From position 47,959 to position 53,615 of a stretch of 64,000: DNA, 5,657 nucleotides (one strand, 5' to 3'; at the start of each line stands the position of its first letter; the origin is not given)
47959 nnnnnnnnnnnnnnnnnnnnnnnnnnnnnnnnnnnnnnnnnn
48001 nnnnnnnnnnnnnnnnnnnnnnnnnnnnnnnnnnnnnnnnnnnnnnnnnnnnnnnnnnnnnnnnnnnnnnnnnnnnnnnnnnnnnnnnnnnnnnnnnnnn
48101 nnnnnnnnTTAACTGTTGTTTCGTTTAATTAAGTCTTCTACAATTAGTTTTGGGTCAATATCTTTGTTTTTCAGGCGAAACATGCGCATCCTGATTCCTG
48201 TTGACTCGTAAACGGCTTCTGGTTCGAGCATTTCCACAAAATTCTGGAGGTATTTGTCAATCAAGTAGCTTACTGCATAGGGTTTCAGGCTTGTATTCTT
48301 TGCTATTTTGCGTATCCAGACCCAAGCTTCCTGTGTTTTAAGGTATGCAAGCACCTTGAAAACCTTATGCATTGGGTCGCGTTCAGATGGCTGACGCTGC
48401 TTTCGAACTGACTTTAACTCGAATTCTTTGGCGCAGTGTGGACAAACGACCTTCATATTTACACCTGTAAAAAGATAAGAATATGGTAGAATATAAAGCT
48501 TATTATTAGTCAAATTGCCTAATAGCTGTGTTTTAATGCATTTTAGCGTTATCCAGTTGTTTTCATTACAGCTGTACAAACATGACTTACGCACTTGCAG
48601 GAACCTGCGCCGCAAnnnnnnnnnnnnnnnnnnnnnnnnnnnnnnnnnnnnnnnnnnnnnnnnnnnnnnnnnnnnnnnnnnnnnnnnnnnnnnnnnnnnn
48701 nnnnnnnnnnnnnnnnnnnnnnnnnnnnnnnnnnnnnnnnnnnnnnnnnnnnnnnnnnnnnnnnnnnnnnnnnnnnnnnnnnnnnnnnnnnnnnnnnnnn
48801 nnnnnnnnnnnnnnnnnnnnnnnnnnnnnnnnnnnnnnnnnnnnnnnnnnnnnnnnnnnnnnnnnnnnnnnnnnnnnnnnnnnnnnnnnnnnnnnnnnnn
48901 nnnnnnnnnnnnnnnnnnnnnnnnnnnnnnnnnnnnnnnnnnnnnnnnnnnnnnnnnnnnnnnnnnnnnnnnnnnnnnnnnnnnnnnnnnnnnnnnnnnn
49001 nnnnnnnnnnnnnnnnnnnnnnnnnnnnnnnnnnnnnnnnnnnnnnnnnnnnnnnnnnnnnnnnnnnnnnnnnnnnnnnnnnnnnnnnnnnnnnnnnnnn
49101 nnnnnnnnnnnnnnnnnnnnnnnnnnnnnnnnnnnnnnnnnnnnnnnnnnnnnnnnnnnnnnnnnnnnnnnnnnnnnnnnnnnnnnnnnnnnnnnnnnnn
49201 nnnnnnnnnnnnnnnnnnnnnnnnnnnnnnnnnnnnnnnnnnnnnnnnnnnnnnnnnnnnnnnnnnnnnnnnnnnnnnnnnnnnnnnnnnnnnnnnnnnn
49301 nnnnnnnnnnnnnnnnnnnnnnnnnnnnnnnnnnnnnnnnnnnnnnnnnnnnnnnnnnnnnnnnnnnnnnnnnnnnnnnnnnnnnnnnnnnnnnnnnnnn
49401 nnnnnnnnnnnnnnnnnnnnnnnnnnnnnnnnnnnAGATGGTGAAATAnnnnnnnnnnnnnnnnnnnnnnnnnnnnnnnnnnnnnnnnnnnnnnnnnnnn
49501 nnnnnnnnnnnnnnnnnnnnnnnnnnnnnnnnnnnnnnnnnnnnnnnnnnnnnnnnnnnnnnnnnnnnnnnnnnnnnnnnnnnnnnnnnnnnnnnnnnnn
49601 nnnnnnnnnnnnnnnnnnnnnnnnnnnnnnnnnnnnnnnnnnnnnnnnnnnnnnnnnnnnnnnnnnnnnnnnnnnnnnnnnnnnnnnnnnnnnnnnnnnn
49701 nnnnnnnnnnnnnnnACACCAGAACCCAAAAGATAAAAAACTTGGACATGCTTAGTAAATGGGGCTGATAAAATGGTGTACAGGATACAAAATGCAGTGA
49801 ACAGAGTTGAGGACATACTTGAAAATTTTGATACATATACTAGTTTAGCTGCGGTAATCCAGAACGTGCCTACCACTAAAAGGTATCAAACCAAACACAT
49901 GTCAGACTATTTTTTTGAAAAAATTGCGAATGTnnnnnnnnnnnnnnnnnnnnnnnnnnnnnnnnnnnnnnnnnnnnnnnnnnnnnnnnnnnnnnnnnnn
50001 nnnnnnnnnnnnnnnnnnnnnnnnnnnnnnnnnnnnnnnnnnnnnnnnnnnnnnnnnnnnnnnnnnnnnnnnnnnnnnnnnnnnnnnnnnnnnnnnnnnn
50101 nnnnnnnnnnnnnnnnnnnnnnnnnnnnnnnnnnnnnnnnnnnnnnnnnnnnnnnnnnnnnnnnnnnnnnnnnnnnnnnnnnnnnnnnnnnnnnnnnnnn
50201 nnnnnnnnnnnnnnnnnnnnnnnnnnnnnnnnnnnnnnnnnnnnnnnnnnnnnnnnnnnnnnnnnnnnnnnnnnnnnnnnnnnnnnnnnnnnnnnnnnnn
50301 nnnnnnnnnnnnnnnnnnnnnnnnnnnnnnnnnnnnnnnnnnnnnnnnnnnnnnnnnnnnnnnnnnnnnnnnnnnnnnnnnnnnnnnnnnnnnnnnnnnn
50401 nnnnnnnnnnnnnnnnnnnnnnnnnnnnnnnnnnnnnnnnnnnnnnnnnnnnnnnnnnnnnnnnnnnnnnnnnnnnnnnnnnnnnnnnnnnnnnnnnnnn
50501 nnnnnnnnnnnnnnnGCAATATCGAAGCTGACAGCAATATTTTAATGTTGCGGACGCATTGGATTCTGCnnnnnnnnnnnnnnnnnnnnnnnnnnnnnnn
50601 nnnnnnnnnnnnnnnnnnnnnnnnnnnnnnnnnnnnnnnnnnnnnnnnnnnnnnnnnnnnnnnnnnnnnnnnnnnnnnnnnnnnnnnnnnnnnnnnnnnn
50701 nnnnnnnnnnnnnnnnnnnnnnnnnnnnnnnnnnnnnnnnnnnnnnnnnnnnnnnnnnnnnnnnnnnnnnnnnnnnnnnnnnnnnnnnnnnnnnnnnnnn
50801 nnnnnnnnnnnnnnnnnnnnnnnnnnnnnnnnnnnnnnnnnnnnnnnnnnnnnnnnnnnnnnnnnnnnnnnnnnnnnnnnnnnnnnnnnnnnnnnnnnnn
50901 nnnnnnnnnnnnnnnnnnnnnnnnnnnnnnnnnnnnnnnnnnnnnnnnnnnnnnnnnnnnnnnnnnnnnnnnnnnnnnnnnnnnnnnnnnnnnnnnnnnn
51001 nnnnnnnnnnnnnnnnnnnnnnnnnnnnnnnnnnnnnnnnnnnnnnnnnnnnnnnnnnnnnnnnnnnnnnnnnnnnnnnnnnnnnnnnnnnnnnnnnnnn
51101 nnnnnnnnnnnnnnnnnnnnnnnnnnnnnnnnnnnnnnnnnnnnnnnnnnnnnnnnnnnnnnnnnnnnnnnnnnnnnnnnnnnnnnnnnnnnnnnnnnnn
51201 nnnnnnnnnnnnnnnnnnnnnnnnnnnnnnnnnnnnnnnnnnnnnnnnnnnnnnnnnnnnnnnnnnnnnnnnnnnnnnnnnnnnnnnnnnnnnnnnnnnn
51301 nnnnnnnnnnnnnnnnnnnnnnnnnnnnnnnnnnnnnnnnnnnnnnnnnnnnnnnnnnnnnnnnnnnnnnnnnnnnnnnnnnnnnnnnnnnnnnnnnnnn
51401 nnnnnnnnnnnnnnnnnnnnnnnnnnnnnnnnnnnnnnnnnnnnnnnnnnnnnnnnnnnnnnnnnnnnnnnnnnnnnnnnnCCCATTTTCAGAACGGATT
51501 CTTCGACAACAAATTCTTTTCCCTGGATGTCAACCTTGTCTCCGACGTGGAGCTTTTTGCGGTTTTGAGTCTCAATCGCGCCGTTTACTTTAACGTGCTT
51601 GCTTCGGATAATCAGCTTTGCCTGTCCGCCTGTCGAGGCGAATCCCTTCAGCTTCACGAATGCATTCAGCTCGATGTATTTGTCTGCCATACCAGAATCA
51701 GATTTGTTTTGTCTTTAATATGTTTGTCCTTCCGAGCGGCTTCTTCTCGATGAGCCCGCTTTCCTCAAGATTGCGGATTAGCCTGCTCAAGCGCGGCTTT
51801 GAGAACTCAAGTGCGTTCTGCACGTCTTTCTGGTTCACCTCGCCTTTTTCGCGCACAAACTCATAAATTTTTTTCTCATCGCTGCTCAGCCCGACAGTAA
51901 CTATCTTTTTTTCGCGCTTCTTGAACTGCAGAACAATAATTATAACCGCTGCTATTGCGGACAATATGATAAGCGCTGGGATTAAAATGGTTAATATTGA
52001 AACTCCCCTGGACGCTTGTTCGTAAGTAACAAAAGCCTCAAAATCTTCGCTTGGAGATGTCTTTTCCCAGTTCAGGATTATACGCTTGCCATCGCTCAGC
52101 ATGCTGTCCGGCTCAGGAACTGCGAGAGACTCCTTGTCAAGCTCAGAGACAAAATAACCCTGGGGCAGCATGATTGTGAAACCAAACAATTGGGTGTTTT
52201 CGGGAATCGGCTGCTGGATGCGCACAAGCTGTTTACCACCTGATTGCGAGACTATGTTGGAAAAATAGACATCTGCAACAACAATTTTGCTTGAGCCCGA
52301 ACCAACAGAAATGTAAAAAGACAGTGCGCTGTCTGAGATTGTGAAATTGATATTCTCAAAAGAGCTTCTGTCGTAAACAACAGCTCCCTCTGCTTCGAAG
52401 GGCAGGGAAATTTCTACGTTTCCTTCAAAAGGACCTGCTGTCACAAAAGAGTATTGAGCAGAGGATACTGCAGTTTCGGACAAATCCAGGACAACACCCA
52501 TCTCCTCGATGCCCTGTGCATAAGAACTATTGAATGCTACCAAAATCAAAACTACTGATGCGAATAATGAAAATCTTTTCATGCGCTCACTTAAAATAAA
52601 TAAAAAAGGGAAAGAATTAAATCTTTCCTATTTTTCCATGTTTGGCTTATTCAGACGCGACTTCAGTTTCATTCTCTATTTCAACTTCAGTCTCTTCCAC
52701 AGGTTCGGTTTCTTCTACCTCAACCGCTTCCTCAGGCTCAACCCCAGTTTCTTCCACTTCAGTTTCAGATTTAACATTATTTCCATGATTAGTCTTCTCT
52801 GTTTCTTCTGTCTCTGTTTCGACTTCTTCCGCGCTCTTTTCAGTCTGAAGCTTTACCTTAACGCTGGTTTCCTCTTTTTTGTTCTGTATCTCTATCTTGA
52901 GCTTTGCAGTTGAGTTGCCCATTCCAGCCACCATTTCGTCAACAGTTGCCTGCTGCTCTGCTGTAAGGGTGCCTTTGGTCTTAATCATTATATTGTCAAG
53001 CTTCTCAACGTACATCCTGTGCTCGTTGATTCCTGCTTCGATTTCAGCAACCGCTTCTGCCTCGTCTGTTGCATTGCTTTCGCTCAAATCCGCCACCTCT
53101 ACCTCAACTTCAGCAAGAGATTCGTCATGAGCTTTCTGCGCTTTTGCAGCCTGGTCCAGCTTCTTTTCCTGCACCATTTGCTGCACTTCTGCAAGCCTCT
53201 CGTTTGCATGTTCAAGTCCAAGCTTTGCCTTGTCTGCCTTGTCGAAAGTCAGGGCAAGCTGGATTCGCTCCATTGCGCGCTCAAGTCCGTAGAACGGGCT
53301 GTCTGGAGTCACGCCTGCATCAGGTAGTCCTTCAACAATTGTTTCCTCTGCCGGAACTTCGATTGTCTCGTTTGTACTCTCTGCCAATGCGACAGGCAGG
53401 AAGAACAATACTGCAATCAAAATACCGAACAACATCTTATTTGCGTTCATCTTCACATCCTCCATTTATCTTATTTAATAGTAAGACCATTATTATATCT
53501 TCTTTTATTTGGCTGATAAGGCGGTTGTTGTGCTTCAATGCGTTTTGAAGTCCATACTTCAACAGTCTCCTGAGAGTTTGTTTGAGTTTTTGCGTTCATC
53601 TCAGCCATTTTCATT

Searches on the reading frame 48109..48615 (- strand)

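Call 21: search_protein_families(library=pfam, proteins=[window:48109-48615:-], max_evalue=0.01)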
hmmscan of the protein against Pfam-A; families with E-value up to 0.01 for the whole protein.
window:48109-48615:- (168 aa): 1 family
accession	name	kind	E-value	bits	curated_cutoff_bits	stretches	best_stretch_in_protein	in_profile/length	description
PF13717.11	Zn_ribbon_4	-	0.0041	17.4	30.3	1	54-68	1-15/36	zinc-ribbon domain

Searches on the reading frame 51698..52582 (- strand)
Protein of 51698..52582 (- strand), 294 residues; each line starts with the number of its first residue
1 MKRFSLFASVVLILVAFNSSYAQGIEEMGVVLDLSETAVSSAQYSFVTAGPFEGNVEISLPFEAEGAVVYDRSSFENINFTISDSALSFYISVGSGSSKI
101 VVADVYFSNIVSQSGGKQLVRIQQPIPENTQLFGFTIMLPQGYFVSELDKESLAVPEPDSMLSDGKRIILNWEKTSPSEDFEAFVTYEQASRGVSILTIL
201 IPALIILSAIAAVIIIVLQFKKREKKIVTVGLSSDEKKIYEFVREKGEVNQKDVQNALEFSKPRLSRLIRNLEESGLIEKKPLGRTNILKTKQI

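Call 21: search_protein_families(library=pfam, proteins=[window:51698-52582:-], max_evalue=0.01)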
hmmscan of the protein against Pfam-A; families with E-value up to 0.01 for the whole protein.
window:51698-52582:- (294 aa): 6 families
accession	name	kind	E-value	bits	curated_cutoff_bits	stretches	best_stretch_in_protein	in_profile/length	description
PF24034.1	DUF7343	-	1.6e-13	50.7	27.6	1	233-291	2-61/62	Domain of unknown function (DUF7343)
PF01978.25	TrmB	-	1.9e-06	28.1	25.6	1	230-284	4-57/68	Sugar-specific transcriptional regulator TrmB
PF12802.13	MarR_2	-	5.6e-06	26.9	27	1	245-282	16-54/61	MarR family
PF13412.12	HTH_24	-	1.4e-05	25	21.9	1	237-279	6-48/48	Winged helix-turn-helix DNA-binding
PF01047.28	MarR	-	0.00017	21.9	24.6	1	244-282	13-51/59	MarR family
PF11857.13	DUF3377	-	0.0064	16.9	26.5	0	174-224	6-56/72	Domain of unknown function (DUF3377)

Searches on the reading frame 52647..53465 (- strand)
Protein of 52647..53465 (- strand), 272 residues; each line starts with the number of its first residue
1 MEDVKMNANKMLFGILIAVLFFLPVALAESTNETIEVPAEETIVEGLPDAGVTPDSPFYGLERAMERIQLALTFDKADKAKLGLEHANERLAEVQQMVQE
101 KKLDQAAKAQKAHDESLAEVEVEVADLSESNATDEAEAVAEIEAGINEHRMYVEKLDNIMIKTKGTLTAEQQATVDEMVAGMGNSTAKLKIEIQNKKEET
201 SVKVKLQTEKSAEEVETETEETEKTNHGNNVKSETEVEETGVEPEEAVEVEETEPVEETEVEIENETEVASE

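Call 21: search_protein_families(library=pfam, proteins=[window:52647-53465:-], max_evalue=0.01)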
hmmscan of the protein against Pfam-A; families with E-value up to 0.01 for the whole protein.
window:52647-53465:- (272 aa): 2 families
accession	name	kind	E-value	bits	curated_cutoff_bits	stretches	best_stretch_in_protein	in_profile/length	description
PF18915.5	DUF5667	-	4.2e-17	62.8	27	1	51-147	1-97/99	Domain of unknown function (DUF5667)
PF07813.17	LTXXQ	-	0.0099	17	24.3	1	99-177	19-98/100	LTXXQ motif family protein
